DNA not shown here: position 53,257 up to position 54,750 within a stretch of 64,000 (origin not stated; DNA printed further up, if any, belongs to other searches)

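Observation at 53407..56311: GDP-heptose pathway genes coupled to a ColD/E1-type His-variant DegT enzyme: predicted 3,6-dideoxy- or 3-deoxy-heptose branch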

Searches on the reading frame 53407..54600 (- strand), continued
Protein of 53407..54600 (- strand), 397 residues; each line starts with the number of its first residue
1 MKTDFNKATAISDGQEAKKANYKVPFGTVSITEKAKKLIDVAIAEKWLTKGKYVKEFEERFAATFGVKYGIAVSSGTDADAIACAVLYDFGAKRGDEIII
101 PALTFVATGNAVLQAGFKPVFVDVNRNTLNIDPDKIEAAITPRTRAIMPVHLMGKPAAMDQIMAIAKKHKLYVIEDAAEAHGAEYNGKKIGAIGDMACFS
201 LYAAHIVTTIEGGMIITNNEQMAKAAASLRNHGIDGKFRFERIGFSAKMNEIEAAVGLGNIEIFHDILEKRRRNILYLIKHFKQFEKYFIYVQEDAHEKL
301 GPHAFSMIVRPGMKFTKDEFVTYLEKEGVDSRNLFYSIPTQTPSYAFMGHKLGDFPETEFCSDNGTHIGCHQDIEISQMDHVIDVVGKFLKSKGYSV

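Call 40: search_solved_structures(query=P0215, max_evalue=1e-70, show_alignments=2)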
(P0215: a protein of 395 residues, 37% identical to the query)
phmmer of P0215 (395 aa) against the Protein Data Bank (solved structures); distinct sequences matched with E-value up to 1e-70: 6.
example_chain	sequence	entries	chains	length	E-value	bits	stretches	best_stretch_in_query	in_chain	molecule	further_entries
3bcx_A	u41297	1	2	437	1.1e-77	264.8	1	10-390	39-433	CDP-6-deoxy-L-threo-D-glycero-4-hexulose-3-dehydrase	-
2gms_A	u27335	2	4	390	6e-77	262.5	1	19-376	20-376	Putative pyridoxamine 5-phosphate-dependent dehydrase, Wbdk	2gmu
3bb8_A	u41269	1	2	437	2.1e-76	260.7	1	10-390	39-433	CDP-4-keto-6-deoxy-D-glucose-3-dehydrase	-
3b8x_A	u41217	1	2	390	5.7e-76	259.3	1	19-376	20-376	Pyridoxamine 5-phosphate-dependent dehydrase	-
2r0t_A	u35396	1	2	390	1.1e-75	258.4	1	19-376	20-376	Pyridoxamine 5-phosphate-dependent dehydrase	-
3gr9_A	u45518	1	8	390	2.9e-75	257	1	19-376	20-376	ColD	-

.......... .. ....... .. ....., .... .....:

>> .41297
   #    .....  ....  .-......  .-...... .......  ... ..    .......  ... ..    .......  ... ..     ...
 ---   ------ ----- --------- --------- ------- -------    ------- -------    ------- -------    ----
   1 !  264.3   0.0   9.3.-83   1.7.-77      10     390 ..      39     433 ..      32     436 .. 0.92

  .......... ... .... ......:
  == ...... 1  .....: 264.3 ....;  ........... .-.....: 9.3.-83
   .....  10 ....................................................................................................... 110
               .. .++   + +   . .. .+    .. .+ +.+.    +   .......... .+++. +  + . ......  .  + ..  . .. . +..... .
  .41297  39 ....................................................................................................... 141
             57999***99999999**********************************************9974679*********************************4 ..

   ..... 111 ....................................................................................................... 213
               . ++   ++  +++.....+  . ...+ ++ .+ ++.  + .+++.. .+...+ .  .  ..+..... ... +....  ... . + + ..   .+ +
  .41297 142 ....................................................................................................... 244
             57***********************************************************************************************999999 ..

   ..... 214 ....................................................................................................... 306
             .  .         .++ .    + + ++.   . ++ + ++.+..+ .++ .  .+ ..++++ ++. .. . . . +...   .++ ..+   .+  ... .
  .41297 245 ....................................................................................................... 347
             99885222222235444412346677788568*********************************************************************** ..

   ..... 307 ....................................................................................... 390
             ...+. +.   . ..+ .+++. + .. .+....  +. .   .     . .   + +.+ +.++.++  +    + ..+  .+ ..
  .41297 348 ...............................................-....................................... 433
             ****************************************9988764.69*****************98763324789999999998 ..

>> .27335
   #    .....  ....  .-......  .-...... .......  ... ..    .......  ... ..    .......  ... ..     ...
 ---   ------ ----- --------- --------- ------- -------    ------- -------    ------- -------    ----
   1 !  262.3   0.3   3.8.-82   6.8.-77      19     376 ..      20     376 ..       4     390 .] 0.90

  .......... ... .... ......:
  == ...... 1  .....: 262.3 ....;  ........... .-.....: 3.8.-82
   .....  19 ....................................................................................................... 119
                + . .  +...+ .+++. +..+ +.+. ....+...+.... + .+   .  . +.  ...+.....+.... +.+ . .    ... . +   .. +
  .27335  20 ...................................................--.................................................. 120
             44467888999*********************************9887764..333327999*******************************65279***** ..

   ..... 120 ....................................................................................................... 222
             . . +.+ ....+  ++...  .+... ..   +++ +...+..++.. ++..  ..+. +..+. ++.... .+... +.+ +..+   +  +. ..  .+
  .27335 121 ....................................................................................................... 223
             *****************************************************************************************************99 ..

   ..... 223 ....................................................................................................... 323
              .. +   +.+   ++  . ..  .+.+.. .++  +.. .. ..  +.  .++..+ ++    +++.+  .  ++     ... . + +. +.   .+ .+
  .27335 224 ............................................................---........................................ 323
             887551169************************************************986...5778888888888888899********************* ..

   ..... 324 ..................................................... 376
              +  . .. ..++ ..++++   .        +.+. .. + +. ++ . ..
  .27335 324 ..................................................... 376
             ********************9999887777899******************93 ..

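Call 46: search_protein_families(library=pfam, proteins=[L053:8433-9998:+, L053:3095-4162:+, L050:7576-8721:+, L066:4333-5418:+, L066:5391-6461:+, L072:10528-11508:+, L064:5470-6408:+, L064:6412-8175:+, L069:12156-13316:+, L050:9930-11042:+], max_evalue=0.00001)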
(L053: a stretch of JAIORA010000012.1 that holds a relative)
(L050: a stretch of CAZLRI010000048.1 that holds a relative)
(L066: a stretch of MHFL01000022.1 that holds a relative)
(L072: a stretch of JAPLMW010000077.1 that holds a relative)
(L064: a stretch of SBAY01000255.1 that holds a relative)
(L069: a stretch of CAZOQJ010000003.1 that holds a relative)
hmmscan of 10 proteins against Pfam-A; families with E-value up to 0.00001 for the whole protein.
L053:8433-9998:+ (522 aa): 1 family
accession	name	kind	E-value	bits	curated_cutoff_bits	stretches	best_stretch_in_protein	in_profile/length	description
PF00535.33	Glycos_transf_2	-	4e-12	46.8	23.3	1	275-379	18-119/168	Glycosyl transferase family 2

L053:3095-4162:+ (356 aa): 2 families
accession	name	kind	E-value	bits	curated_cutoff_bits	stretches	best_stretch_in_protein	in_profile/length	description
PF02780.25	Transketolase_C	-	3.7e-34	117.7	25.9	1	225-347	1-124/124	Transketolase, C-terminal domain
PF02779.29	Transket_pyr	-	1.7e-32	112.9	27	1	35-208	2-171/174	Transketolase, pyrimidine binding domain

L050:7576-8721:+ (382 aa): 4 families
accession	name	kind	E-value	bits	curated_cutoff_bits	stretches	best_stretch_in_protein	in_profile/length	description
PF01266.30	DAO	-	7.2e-63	213.7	27.9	1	12-371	1-348/353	FAD dependent oxidoreductase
PF13450.12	NAD_binding_8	-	2.9e-06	27.9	21.9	1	15-53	1-39/68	NAD(P)-binding Rossmann-like domain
PF00070.33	Pyr_redox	-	5.1e-06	27.4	22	0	13-46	2-35/82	Pyridine nucleotide-disulphide oxidoreductase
PF13738.12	Pyr_redox_3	-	7.4e-06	25.9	30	0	148-215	73-136/305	Pyridine nucleotide-disulphide oxidoreductase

L066:4333-5418:+ (362 aa): 2 families
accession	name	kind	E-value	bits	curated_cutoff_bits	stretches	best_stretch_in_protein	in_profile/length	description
PF00676.26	E1_dh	-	2.6e-69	233.9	22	1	57-352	5-298/300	Dehydrogenase E1 component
PF02775.26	TPP_enzyme_C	-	1.8e-06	28.2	21.9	0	154-274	28-150/151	Thiamine pyrophosphate enzyme, C-terminal TPP binding domain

L066:5391-6461:+ (357 aa): 2 families
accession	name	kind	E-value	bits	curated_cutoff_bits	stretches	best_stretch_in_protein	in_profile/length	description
PF02780.25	Transketolase_C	-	4.6e-39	133.6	25.9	1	227-347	1-122/124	Transketolase, C-terminal domain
PF02779.29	Transket_pyr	-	1.1e-33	116.7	27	1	37-211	2-172/174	Transketolase, pyrimidine binding domain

L072:10528-11508:+ (327 aa): 3 families
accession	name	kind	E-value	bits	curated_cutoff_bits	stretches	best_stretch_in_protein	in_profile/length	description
PF00535.33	Glycos_transf_2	-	8.9e-22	78.2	23.3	1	21-131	1-109/168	Glycosyl transferase family 2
PF13641.12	Glyco_tranf_2_3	-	1.5e-09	38.6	27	1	18-121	1-107/230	Glycosyltransferase like family 2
PF10111.15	Glyco_tranf_2_2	-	3.6e-07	30.4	27.3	1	28-128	10-111/276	Glycosyltransferase like family 2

L064:5470-6408:+ (313 aa): 1 family
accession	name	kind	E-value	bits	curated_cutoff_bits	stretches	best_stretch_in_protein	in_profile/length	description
PF00535.33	Glycos_transf_2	-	1.1e-31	110.5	23.3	1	8-171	1-167/168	Glycosyl transferase family 2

L064:6412-8175:+ (588 aa): 1 family
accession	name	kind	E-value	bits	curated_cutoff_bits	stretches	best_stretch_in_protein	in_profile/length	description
PF13231.12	PMT_2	-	2.1e-09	38.2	26.1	1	151-311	2-159/160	Dolichyl-phosphate-mannose-protein mannosyltransferase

L069:12156-13316:+ (387 aa): 3 families
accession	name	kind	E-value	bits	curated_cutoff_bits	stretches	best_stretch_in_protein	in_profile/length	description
PF00534.26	Glycos_transf_1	-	1e-21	77.7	26.4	1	192-304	11-135/172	Glycosyl transferases group 1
PF13692.12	Glyco_trans_1_4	-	6.9e-17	62.5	27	1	200-300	5-115/142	Glycosyl transferases group 1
PF13439.12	Glyco_transf_4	-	1e-09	39.1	28.5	1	17-188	5-170/170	Glycosyltransferase Family 4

L050:9930-11042:+ (371 aa): 0 families

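Call 58: search_dna_similar(query=window:53407-54600:-, collection=plasmids, mode=protein, max_rows=25, max_evalue=1e-40)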
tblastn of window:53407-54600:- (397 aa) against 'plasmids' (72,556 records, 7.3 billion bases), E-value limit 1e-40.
Records with a match: 445; places in all: 483; records where one place covers at least 80% of the query: 395.
Best place of each record, by identity: <60% 445.
By first word of the organism name: Rhizobium 87; Bacillus 71; Sinorhizobium 37; Streptomyces 28; Pantoea 23; Staphylococcus 22; Shigella 21; Bradyrhizobium 12; Azospirillum 9; Clostridium 9; and 68 more.
By predicted mobility (MOB-suite, as given by PLSDB): non-mobilizable 294; conjugative 87; mobilizable 64.
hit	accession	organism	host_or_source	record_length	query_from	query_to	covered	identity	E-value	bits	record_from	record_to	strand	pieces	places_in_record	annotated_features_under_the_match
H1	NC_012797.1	Solidesulfovibrio magneticus RS-1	-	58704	12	393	96%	49.3%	4e-122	396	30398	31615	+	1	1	DegT/DnrJ/EryC1/StrS family aminotransferase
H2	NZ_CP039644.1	Azospirillum sp. TSA2s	Soil,rice paddy soil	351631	42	391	88%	37.7%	4e-58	211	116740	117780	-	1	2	aminotransferase class I/II-fold pyridoxal phosphate-dependent enzyme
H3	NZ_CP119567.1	Pararhizobium qamdonense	cell culture,soil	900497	36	383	88%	37.0%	6e-51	191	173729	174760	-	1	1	DegT/DnrJ/EryC1/StrS family aminotransferase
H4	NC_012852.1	Rhizobium leguminosarum bv. trifolii WSM1325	-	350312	19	382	92%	34.7%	1e-49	187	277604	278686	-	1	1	DegT/DnrJ/EryC1/StrS family aminotransferase | Gfo/Idh/MocA family oxidoreductase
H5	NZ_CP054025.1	Rhizobium indicum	Pisum sativum l. (pea),Pure culture,Pea ...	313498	19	382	92%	34.7%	5e-48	182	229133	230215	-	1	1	DegT/DnrJ/EryC1/StrS family aminotransferase | Gfo/Idh/MocA family oxidoreductase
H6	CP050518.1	Rhizobium leguminosarum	Trifolium repens,cell culture,root ...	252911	19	383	92%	34.4%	2e-42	199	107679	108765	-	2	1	Gfo/Idh/MocA family oxidoreductase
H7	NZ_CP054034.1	Rhizobium indicum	Pisum sativum l. (pea),Pure culture,Pea ...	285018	19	382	92%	34.4%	1e-47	181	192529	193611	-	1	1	DegT/DnrJ/EryC1/StrS family aminotransferase | Gfo/Idh/MocA family oxidoreductase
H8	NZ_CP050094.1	Rhizobium leguminosarum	Trifolium pratense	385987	19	383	92%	34.3%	2e-48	184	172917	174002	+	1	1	DegT/DnrJ/EryC1/StrS family aminotransferase | Gfo/Idh/MocA family oxidoreductase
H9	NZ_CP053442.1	Rhizobium brockwellii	Trifolium repens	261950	19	383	92%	34.3%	2e-48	183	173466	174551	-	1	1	DegT/DnrJ/EryC1/StrS family aminotransferase | Gfo/Idh/MocA family oxidoreductase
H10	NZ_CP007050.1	Rhizobium leguminosarum bv. trifolii WSM1689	root nodule of Trifolium uniflorum ...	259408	19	382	92%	34.4%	3e-49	186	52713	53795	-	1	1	DegT/DnrJ/EryC1/StrS family aminotransferase | Gfo/Idh/MocA family oxidoreductase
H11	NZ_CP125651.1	Rhizobium sp. BT04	Phaseolus vulgaris,Pure culture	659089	19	382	92%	34.2%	6e-46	176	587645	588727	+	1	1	DegT/DnrJ/EryC1/StrS family aminotransferase | Gfo/Idh/MocA family oxidoreductase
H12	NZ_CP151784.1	Priestia megaterium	whole organism,soil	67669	33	391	90%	34.7%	1e-52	196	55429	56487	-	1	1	DegT/DnrJ/EryC1/StrS family aminotransferase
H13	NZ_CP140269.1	Priestia megaterium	Single cell,ginseng rhizosphere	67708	33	391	90%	34.7%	1e-52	196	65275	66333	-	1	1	DegT/DnrJ/EryC1/StrS family aminotransferase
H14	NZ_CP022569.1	Rhizobium leguminosarum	Root nodule,Pisum sativum root-nodule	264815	19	383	92%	34.0%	3e-48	182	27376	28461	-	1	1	DegT/DnrJ/EryC1/StrS family aminotransferase | Gfo/Idh/MocA family oxidoreductase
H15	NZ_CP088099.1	Rhizobium sp. SU303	cell culture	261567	19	383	92%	34.0%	4e-48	182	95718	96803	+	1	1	DegT/DnrJ/EryC1/StrS family aminotransferase | Gfo/Idh/MocA family oxidoreductase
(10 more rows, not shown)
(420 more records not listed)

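Call 60: get_annotated_region(hit=H1, flank=12000)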
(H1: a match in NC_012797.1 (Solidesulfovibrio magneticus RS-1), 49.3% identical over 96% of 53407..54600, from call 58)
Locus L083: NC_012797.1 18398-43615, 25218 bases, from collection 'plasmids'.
description: Solidesulfovibrio magneticus RS-1 plasmid pDMC1, complete sequence
organism: Solidesulfovibrio magneticus RS-1 (NCBI taxid 573370)
taxonomy: Bacteria; Thermodesulfobacteriota; Desulfovibrionia; Desulfovibrionales; Desulfovibrionaceae; Solidesulfovibrio; Solidesulfovibrio magneticus; Solidesulfovibrio magneticus RS-1
host: -; source: -; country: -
typing (MOB-suite, as given by PLSDB): non-mobilizable
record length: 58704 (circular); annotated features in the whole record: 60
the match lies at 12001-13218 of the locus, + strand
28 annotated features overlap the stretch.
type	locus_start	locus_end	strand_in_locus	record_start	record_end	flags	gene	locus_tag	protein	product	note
CDS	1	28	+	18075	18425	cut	-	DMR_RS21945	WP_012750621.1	transposase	-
CDS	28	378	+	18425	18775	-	tnpB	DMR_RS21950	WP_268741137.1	IS66 family insertion sequence element accessory protein TnpB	-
CDS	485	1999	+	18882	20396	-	-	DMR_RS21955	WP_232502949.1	IS66 family transposase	-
CDS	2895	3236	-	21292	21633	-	-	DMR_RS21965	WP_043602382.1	hypothetical protein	-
CDS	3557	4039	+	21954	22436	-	-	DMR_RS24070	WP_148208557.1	VTT domain-containing protein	-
CDS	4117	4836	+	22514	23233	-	-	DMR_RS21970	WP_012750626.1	glycosyltransferase family 2 protein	-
CDS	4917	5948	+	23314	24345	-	-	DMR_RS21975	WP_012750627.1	glycosyltransferase family 2 protein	-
CDS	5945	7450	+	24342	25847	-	-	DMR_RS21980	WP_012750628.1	radical SAM protein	-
CDS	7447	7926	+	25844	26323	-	-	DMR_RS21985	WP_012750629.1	NUDIX domain-containing protein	-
CDS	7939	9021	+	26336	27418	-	-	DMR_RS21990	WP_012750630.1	kinase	-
CDS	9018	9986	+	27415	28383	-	-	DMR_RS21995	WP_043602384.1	thiamine pyrophosphate-dependent dehydrogenase E1 component subunit alpha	-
CDS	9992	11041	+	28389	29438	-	-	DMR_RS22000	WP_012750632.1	transketolase C-terminal domain-containing protein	-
CDS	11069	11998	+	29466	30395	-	-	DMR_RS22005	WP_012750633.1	GDP-L-fucose synthase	-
CDS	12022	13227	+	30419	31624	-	-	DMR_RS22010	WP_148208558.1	DegT/DnrJ/EryC1/StrS family aminotransferase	-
CDS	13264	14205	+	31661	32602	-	-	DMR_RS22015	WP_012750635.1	NAD-dependent epimerase/dehydratase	-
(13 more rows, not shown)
